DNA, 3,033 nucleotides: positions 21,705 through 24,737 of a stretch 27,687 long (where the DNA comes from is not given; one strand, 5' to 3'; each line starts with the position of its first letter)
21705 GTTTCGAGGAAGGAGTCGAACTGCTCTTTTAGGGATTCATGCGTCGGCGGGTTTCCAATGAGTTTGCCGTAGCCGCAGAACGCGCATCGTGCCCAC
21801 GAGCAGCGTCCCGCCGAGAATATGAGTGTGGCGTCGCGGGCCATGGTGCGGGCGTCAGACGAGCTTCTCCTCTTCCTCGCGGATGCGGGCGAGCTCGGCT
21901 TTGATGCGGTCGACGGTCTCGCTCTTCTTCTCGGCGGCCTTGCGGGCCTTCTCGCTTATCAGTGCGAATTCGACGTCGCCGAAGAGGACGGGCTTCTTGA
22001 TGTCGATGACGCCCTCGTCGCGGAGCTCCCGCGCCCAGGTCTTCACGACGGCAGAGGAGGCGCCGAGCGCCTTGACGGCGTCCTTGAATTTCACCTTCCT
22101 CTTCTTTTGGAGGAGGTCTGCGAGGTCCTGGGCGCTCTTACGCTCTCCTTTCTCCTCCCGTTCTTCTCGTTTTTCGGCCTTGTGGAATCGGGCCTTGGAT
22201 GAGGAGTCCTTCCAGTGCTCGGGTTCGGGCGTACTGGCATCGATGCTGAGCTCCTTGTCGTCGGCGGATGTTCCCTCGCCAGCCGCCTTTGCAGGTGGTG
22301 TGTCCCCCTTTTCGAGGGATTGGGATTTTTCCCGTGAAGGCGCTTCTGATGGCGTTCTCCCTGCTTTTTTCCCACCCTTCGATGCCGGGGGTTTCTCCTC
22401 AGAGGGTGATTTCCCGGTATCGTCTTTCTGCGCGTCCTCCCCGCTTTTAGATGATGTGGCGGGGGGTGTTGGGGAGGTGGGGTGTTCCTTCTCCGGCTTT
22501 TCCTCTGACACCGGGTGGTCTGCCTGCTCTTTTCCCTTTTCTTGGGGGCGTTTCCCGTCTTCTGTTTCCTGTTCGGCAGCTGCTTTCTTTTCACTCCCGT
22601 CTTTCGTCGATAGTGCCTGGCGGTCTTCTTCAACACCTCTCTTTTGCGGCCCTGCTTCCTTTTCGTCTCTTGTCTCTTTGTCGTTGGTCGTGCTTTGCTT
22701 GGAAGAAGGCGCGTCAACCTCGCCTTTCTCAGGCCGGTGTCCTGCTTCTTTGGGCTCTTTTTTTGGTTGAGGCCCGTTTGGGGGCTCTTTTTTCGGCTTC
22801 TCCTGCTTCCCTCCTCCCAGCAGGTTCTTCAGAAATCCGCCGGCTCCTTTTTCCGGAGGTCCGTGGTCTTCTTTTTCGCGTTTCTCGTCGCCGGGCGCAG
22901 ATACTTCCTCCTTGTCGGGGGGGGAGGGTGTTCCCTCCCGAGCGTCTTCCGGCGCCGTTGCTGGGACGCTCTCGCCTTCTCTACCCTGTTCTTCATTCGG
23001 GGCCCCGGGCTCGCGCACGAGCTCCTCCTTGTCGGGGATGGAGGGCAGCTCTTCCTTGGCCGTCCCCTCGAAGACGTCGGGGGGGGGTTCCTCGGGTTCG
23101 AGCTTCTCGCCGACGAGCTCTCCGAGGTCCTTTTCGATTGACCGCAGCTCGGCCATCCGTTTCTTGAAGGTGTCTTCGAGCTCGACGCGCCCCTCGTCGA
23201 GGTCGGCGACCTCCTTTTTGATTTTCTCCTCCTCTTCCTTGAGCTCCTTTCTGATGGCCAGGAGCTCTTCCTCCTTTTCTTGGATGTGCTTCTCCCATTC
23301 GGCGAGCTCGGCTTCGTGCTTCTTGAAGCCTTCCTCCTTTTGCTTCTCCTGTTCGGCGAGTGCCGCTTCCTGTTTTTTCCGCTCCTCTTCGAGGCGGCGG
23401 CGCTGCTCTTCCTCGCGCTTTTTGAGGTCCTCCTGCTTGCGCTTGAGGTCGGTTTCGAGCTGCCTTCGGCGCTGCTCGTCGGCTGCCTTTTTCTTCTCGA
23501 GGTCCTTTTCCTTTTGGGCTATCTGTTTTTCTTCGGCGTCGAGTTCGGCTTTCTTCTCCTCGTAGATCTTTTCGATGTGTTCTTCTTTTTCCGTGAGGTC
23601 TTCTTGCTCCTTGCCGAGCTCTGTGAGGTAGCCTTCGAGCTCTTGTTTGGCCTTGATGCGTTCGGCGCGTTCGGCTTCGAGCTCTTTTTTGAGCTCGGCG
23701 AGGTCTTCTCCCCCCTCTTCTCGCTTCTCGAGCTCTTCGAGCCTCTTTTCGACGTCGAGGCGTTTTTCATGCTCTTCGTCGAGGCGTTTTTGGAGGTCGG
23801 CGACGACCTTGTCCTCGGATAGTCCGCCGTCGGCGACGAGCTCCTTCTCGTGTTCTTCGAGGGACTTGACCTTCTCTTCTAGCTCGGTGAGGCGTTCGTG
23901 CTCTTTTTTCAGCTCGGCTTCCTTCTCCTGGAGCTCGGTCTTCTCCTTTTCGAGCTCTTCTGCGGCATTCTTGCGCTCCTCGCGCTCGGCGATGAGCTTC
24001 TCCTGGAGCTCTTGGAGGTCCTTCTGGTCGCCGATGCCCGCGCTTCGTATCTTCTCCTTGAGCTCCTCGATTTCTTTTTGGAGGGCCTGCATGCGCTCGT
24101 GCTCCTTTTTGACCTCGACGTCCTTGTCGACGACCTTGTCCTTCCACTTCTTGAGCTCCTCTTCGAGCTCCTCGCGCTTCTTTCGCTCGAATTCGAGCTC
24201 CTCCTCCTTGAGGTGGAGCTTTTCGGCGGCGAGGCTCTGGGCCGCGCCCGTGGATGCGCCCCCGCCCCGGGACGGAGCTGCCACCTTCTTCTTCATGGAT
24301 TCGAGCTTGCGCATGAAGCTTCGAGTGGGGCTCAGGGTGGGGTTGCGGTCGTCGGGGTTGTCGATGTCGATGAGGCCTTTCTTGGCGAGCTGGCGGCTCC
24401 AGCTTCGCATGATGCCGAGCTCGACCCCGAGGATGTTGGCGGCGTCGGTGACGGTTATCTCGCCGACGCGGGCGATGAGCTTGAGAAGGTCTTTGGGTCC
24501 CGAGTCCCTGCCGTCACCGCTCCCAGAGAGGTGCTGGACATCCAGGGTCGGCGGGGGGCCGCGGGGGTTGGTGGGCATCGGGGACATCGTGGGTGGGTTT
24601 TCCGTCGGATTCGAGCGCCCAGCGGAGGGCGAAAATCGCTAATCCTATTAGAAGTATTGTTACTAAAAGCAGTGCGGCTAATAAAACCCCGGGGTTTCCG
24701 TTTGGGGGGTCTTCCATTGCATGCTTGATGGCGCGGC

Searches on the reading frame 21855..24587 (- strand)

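Call 10: search_protein_families(library=pfam, proteins=[window:21855-24587:-], max_evalue=0.001)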
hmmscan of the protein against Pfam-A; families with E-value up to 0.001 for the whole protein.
window:21855-24587:- (910 aa): 0 families

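Call 33: search_protein_families(library=ncbifam, proteins=[window:21855-24587:-], max_evalue=0.01)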
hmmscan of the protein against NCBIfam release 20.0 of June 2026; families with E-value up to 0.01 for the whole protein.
window:21855-24587:- (910 aa): 1 family
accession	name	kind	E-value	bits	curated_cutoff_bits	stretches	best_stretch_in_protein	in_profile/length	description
NF053609.1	Sul12a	equivalog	0.00057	20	150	1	820-909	8-98/103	Sul12a family chromatin-organizing protein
